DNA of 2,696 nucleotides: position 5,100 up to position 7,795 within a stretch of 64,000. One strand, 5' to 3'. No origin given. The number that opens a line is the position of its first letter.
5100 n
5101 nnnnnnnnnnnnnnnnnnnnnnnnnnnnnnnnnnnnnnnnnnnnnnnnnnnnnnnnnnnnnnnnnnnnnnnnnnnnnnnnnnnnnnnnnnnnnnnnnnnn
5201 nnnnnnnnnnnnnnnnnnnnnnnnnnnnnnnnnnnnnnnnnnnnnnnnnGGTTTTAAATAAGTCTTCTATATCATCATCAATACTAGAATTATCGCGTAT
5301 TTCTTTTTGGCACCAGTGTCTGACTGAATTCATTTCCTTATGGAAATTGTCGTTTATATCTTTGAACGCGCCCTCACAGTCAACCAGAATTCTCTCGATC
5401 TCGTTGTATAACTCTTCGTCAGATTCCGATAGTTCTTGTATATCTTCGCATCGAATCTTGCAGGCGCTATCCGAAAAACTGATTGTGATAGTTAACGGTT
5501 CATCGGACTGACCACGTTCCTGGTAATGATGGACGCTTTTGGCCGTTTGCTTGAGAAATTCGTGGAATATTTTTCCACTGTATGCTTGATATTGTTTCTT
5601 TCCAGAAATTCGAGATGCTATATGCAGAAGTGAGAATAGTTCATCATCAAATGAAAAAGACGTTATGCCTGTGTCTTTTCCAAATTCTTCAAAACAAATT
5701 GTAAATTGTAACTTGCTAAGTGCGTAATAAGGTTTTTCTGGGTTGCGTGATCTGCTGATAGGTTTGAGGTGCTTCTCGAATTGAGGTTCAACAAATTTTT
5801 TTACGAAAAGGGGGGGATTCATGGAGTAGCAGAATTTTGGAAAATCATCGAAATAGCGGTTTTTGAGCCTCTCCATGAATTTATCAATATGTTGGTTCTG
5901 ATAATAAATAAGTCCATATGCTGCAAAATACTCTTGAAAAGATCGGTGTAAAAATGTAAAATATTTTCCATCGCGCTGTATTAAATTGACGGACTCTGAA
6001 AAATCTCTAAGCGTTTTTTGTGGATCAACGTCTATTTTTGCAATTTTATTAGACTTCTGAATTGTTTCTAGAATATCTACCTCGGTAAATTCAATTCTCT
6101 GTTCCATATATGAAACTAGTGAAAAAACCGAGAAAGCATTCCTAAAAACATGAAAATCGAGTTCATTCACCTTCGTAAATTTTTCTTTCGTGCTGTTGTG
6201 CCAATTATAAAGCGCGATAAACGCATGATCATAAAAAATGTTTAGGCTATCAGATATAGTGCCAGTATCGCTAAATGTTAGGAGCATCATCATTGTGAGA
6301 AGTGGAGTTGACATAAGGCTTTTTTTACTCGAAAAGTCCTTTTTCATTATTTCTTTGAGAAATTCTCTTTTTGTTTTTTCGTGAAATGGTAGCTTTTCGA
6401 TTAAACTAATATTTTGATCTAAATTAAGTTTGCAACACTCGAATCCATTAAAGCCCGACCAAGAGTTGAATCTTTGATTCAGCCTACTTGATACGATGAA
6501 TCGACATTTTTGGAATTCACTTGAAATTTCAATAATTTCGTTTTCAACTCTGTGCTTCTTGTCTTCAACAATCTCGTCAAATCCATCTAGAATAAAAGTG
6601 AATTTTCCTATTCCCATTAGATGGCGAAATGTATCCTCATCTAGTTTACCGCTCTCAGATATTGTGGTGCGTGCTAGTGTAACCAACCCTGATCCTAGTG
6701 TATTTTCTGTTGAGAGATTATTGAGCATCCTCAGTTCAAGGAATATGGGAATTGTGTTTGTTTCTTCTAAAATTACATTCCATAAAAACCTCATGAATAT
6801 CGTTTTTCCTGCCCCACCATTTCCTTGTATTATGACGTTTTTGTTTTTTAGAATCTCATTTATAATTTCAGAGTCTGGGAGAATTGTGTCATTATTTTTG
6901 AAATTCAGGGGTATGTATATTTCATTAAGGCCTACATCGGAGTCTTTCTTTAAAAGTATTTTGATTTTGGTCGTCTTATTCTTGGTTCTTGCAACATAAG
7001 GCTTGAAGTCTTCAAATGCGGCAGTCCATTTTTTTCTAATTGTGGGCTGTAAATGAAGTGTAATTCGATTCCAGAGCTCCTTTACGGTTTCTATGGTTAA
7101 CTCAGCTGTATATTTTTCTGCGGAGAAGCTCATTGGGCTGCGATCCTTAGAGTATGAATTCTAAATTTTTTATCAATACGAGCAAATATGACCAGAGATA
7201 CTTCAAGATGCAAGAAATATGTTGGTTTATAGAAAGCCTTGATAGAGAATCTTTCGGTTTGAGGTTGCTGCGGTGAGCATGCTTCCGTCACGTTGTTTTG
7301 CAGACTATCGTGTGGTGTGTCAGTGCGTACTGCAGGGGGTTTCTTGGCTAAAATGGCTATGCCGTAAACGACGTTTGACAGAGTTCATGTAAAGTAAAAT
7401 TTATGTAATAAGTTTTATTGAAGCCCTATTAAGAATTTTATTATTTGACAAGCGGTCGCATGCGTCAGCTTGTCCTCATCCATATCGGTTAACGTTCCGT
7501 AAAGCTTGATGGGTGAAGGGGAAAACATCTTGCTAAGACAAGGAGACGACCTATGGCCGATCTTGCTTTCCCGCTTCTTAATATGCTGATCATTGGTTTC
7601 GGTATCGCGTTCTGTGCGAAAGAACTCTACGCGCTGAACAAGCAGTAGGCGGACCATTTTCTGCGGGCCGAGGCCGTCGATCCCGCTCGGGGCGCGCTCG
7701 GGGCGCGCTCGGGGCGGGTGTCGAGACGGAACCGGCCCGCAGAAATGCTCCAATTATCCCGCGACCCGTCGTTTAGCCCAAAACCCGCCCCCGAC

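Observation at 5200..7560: Single-gene low-GC islet carrying a NACHT-type STAND NTPase inserted at the 3' end of an rluA-like gene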

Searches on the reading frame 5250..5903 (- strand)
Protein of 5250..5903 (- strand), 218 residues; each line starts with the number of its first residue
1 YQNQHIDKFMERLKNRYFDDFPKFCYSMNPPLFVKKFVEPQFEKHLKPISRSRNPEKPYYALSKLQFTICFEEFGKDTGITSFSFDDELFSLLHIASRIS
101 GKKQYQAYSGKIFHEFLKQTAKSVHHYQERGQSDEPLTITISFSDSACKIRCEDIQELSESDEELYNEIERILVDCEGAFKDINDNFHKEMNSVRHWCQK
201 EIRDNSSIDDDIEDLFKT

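Call 55: predict_structure(alignment_id=A2)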
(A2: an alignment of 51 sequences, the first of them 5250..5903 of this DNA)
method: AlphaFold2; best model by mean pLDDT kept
length: 218 residues; sequences in the alignment: 51
mean_pLDDT: 88.1   pTM: 0.82
mean pLDDT of the five models: 88.1, 88.1, 87.6, 87.5, 85.9
residues with pLDDT >= 90: 114; 70-90: 94; 50-70: 9; < 50: 1
segments of 3 or more residues with pLDDT < 50: none
pLDDT, mean of each block of 10 residues (from residue 1): 77 90 95 95 95 92 87 77 85 94 69 86 89 84 91 82 91 92 92 96 92 83
secondary structure, 60 per line:
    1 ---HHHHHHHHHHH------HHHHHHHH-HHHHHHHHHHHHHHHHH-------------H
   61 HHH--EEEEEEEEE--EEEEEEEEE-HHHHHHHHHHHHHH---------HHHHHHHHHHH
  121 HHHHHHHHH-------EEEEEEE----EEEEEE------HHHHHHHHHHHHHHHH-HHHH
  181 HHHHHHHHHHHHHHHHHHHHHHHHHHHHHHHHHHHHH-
elements in order: H4-14 H21-28 H30-46 H60-63 E66-74 E77-85 H87-100 H110-129 E137-143 E148-153 H160-175 H177-217

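Call 76: search_protein_families(library=pfam, proteins=[window:5250-5903:-], max_evalue=1)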
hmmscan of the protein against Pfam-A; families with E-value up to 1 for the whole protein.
window:5250-5903:- (218 aa): 3 families
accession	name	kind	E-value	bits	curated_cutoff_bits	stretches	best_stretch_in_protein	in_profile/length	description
PF18227.6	LepB_GAP_C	-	0.055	14.3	25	0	161-199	44-80/80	LepB GAP domain C-terminal subdomain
PF08696.17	Dna2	-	0.089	12.9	22.4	1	96-208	76-161/204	DNA replication factor Dna2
PF04043.20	PMEI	-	0.2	12.2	29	1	139-205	39-98/156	Plant invertase/pectin methylesterase inhibitor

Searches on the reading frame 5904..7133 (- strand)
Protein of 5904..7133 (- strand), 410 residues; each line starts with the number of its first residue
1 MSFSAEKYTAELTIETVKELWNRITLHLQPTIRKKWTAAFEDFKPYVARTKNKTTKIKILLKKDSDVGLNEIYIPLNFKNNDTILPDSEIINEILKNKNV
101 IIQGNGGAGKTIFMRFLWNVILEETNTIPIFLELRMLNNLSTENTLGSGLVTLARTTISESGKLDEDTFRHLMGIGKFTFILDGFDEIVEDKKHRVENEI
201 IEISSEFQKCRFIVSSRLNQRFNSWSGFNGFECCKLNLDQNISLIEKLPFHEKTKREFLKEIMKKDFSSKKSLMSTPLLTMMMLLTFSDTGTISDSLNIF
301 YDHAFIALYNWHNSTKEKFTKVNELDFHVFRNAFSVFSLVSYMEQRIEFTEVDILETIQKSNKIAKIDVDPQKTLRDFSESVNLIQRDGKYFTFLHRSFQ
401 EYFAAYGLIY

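Call 76: search_protein_families(library=pfam, proteins=[window:5904-7133:-], max_evalue=1)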
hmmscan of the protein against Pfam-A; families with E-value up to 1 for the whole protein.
window:5904-7133:- (410 aa): 12 families
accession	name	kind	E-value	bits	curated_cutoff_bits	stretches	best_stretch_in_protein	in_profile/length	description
PF05729.18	NACHT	-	1.6e-07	31.7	26.7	1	100-224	3-136/167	NACHT domain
PF24883.2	NPHP3_N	-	2e-05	25.3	24.8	1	99-217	24-164/164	Nephrocystin 3, N-terminal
PF06745.19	ATPase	-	0.0041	16.9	26.6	1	92-134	14-58/231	KaiC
PF20720.3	nSTAND3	-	0.0051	17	27.2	1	91-125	11-45/155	Novel STAND NTPase 3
PF00270.35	DEAD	-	0.0055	16.9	26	1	88-115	5-33/167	DEAD/DEAH box helicase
PF00931.28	NB-ARC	-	0.0076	16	23.5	1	99-264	20-185/248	NB-ARC domain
PF24406.1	nSTAND_NTPase4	-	0.025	15.1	27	1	349-404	3-58/58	Novel STAND NTPase 4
PF13245.12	AAA_19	-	0.043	14.4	25.1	1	89-128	3-42/134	AAA domain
PF02367.23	TsaE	-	0.096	13.1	26.6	1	89-120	13-44/128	Threonylcarbamoyl adenosine biosynthesis protein TsaE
PF22440.1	SirC_C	-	0.11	12.9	27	1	244-271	14-42/47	SirC C-terminal domain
PF17370.7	DUF5392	-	0.15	12.6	25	1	340-380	91-129/139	Family of unknown function (DUF5392)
PF15861.10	partial_CstF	-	0.52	10.6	27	0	82-102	9-28/62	Partial cleavage stimulation factor domain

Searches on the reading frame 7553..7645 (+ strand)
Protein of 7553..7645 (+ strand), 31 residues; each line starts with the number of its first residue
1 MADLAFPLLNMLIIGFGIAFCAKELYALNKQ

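Call 42: search_protein_families(library=ncbifam, proteins=[window:7553-7645:+], max_evalue=0.1)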
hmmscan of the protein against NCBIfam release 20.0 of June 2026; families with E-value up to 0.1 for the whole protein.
window:7553-7645:+ (31 aa): 0 families

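Call 75: search_protein_families(library=phrogs, proteins=[window:7553-7645:+], max_evalue=0.01)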
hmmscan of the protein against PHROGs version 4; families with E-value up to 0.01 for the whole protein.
window:7553-7645:+ (31 aa): 0 families

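Call 76: search_protein_families(library=pfam, proteins=[window:7553-7645:+], max_evalue=1)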
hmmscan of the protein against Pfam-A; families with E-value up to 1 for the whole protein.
window:7553-7645:+ (31 aa): 0 families
